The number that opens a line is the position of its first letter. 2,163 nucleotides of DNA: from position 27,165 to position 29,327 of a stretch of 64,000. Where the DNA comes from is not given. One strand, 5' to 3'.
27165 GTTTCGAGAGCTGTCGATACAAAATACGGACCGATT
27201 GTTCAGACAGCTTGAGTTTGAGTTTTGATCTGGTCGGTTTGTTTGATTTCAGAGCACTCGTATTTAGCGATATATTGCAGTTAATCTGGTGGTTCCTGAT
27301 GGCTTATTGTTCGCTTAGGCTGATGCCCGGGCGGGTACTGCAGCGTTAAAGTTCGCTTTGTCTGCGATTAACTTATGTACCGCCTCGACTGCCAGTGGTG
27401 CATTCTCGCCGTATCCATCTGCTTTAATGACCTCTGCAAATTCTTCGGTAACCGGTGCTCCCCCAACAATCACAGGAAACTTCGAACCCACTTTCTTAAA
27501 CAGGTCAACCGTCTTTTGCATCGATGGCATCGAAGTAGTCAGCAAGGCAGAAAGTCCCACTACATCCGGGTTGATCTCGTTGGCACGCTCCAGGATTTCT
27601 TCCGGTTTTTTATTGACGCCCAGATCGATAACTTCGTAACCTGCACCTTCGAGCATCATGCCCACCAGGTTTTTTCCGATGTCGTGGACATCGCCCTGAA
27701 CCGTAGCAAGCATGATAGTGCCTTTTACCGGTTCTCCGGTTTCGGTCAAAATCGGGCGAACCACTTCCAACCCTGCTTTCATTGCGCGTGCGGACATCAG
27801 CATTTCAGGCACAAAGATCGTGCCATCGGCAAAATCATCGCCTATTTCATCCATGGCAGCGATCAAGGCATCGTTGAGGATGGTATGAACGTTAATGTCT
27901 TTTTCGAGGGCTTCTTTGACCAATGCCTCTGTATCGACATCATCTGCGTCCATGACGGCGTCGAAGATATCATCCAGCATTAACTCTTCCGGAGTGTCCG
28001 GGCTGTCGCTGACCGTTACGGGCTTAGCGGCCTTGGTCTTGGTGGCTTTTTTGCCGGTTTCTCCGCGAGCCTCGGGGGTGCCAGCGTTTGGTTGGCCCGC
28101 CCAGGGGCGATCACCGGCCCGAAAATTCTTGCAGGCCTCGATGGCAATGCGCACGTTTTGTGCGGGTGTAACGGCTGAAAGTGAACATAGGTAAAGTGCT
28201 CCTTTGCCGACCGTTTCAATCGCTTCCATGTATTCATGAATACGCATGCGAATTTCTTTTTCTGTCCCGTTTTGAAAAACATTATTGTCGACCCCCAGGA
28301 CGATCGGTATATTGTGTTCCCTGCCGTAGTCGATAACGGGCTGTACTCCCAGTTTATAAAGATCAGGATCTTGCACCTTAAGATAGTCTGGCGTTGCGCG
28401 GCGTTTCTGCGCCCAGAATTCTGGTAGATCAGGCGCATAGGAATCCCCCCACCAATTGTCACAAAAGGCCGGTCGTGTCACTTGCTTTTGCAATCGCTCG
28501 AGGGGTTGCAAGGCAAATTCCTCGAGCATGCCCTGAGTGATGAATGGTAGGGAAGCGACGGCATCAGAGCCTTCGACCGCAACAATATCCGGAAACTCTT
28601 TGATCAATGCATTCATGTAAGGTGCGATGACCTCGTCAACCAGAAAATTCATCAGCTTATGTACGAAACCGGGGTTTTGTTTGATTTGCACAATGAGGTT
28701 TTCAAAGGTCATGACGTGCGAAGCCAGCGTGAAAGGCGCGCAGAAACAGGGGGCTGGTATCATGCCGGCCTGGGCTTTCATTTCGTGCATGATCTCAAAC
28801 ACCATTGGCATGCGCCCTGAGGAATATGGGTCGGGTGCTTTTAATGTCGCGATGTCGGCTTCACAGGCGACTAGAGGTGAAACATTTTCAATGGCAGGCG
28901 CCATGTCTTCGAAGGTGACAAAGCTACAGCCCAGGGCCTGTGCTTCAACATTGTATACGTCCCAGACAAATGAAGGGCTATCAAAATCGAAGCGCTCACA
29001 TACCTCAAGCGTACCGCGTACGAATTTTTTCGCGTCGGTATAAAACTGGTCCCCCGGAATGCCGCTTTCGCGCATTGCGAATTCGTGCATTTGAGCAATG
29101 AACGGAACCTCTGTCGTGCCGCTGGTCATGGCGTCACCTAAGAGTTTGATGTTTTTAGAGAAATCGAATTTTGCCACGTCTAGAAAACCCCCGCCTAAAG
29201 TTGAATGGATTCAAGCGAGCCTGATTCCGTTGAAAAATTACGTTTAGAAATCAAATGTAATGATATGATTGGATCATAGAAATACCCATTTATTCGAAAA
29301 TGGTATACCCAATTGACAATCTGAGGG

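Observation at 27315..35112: Candidate cobalamin-dependent quaternary-amine (glycine betaine) demethylation module: non-Pyl MttB + DMGDH-like oxidase + URO-D/corrinoid fusion + MocR regulator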

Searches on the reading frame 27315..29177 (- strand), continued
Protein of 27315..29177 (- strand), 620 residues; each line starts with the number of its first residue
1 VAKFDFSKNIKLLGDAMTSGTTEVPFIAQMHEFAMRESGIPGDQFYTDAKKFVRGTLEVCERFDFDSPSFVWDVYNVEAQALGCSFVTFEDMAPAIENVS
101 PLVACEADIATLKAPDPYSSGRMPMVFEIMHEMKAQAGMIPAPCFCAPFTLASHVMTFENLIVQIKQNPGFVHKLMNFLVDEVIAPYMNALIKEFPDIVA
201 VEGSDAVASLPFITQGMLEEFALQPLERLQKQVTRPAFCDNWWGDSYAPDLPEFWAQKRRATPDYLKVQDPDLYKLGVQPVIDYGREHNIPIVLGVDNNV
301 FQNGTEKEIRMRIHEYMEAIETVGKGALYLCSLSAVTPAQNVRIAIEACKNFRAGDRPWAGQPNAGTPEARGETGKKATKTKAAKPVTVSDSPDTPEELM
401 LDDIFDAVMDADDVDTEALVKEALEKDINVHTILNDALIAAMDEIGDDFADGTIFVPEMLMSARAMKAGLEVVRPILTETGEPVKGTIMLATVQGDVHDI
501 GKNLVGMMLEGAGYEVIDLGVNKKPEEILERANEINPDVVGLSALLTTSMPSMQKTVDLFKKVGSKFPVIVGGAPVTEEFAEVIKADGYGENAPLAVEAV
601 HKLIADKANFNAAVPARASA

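Call 70: list_cluster_members(proteins=[P0121, P0122, P0001])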
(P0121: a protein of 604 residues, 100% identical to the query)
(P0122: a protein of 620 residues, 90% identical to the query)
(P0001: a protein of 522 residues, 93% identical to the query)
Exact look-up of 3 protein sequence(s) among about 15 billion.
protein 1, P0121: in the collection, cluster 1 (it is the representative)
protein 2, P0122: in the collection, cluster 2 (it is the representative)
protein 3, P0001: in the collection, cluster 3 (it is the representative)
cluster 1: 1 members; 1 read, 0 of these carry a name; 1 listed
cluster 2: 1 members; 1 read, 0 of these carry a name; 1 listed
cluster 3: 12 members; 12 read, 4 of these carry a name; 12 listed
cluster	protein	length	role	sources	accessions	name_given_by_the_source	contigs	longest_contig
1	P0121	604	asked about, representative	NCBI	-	-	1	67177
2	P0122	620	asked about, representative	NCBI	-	-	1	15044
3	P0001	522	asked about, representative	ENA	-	-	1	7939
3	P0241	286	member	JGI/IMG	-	trimethylamine--corrinoid protein Co-methyltransferase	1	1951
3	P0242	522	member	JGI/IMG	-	trimethylamine--corrinoid protein Co-methyltransferase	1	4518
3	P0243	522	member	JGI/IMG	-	trimethylamine--corrinoid protein Co-methyltransferase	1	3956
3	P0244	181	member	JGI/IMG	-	trimethylamine--corrinoid protein Co-methyltransferase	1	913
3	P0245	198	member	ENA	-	-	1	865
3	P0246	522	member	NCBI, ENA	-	-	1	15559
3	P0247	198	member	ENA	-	-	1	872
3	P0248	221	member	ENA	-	-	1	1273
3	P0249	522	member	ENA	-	-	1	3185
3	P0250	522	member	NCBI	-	-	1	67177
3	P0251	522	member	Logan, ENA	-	-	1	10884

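Call 89: find_encoding_contigs(protein=P0144, flank=10000, max_places=1)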
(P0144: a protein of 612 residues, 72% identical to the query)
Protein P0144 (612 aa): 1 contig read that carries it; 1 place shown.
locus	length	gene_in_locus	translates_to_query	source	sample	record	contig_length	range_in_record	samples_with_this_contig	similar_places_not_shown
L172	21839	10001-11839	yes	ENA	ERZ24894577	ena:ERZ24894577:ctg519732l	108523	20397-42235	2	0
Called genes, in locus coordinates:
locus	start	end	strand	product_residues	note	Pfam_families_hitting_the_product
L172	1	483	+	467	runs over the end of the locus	PF00392:GntR, PF00155:Aminotran_1_2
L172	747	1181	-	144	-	PF01850:PIN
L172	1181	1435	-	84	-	PF02604:PhdYeFM_antitox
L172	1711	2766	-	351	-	PF00005:ABC_tran, PF08352:oligo_HPY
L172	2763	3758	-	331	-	PF00005:ABC_tran, PF13304:AAA_21, PF08352:oligo_HPY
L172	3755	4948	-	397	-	PF12911:OppC_N, PF00528:BPD_transp_1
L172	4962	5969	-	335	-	PF19300:BPD_transp_1_N (weak), PF00528:BPD_transp_1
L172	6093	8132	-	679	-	PF00496:SBP_bac_5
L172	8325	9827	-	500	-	PF00392:GntR, PF00155:Aminotran_1_2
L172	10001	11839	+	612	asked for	PF01208:URO-D, PF02607:B12-binding_2, PF02310:B12-binding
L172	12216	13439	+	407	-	PF07690:MFS_1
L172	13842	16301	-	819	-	PF01266:DAO, PF16350:FAO_M, PF01571:GCV_T, PF08669:GCV_T_C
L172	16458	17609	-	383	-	PF00266:Aminotran_5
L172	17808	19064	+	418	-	PF01663:Phosphodiest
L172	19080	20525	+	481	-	PF00171:Aldedh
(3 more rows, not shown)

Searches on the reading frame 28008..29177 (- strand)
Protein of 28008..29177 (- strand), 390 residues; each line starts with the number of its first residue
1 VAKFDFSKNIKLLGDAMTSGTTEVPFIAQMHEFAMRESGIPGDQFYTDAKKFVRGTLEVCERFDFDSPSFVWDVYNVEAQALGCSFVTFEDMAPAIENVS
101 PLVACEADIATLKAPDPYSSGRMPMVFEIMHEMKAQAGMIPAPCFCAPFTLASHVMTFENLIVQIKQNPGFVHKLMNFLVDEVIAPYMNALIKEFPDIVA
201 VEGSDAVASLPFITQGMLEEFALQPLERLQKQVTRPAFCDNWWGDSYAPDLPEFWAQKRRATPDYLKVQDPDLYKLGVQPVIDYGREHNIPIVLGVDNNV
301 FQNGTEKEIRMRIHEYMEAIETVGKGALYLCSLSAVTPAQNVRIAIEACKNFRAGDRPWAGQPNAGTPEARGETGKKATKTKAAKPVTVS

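Call 88: search_protein_representatives(protein=window:28008-29177:-)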
Query: 390 residues. Proteins with E-value up to 0.001 (for the whole library): 637; up to 1e-10: 184; up to 1e-30: 48. The best 150 are listed.
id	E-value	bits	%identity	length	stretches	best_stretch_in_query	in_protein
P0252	9.8e-104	364.4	62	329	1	24-279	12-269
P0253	6.8e-93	328.7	44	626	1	3-370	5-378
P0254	3.4e-89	316.5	41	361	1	1-352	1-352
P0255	4.4e-67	243.7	36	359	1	5-352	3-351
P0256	4.4e-66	240.4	49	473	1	123-375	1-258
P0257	4.1e-58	214.2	33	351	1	22-350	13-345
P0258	7.7e-55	203.4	35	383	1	22-354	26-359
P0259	2.9e-54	201.5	34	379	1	19-353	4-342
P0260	5.7e-54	200.6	35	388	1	8-352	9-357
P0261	1.1e-53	199.7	31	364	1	4-351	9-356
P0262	1.3e-53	199.4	33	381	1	24-352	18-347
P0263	4.2e-53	197.7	32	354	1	1-351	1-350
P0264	1.7e-52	195.7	32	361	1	11-349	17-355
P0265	9.2e-52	193.3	32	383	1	19-353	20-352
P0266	1.1e-51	193.0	35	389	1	21-370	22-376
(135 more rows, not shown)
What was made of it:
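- Closest known: CmuA, chloromethane methyltransferase/corrinoid fusion of Methylorubrum extorquens CM4. Different: The N-domain is a small separate family: 48 representatives at E<=1e-30 among 1.84 billion (call 88).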
